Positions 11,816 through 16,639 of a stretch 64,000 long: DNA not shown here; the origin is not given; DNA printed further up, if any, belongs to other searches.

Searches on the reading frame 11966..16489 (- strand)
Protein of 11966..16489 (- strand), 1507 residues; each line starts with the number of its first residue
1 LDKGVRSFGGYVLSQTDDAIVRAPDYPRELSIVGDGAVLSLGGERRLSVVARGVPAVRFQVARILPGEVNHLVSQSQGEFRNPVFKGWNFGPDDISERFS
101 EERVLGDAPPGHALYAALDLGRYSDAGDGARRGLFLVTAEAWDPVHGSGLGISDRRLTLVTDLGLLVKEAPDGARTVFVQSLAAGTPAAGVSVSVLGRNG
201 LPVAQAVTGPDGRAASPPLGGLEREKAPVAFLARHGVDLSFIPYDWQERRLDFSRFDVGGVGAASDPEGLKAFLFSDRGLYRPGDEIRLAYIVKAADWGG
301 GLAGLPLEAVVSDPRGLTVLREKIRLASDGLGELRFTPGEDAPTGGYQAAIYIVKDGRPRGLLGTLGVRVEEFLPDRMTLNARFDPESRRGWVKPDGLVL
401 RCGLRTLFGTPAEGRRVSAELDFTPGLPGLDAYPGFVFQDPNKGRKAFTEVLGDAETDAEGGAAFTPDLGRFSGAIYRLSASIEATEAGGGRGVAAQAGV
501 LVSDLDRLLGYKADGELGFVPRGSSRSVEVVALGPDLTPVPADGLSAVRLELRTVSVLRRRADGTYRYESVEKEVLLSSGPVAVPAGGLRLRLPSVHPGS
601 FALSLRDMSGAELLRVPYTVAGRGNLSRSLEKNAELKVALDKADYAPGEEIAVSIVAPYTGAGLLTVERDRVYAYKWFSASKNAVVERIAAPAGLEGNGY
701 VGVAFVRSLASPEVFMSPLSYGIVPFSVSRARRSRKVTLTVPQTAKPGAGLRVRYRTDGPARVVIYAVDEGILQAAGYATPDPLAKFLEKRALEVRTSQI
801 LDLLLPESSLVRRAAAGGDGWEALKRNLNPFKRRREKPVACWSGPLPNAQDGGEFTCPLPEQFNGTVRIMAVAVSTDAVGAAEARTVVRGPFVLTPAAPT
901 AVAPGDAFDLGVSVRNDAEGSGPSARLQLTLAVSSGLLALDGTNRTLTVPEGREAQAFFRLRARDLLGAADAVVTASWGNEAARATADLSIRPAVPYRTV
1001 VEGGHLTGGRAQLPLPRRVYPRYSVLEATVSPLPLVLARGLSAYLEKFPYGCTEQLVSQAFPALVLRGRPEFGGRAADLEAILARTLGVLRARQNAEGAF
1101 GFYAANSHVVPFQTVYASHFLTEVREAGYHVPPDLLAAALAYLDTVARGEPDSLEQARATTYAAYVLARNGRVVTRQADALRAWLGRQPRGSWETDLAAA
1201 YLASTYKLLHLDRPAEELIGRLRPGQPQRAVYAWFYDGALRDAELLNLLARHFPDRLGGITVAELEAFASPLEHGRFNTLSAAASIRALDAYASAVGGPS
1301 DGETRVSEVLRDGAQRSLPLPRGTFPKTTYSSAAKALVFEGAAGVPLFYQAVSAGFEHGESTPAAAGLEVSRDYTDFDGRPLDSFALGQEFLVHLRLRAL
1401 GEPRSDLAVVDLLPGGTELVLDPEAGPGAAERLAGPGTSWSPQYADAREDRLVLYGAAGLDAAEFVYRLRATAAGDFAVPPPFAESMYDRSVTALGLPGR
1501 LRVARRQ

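Call 74: search_protein_families(library=pfam, proteins=[window:11966-16489:-], max_evalue=0.1)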
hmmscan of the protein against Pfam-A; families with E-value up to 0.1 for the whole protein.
window:11966-16489:- (1507 aa): 7 families
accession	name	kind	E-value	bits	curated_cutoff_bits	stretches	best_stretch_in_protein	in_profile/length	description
PF11974.14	bMG3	-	8.5e-19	67.9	34.9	1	160-260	1-100/103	Bacterial alpha-2-macroglobulin MG3 domain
PF07703.20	A2M_BRD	-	1.6e-15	58.1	22.7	1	636-774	1-139/140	Alpha-2-macroglobulin bait region domain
PF17973.7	bMG10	-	4.8e-15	56.3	26.2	1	1367-1489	1-129/131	Bacterial Alpha-2-macroglobulin MG10 domain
PF01835.25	MG2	-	5.5e-15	55.9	32.8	1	271-357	1-83/96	MG2 domain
PF00207.28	A2M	-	1.8e-09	37.7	21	1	848-918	11-82/92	Alpha-2-macroglobulin family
PF17972.7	bMG5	-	1.9e-07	32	26.5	1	405-495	27-118/127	Bacterial Alpha-2-macroglobulin MG5 domain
PF17962.7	bMG6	-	0.002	18.7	23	1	517-611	8-101/112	Bacterial macroglobulin domain 6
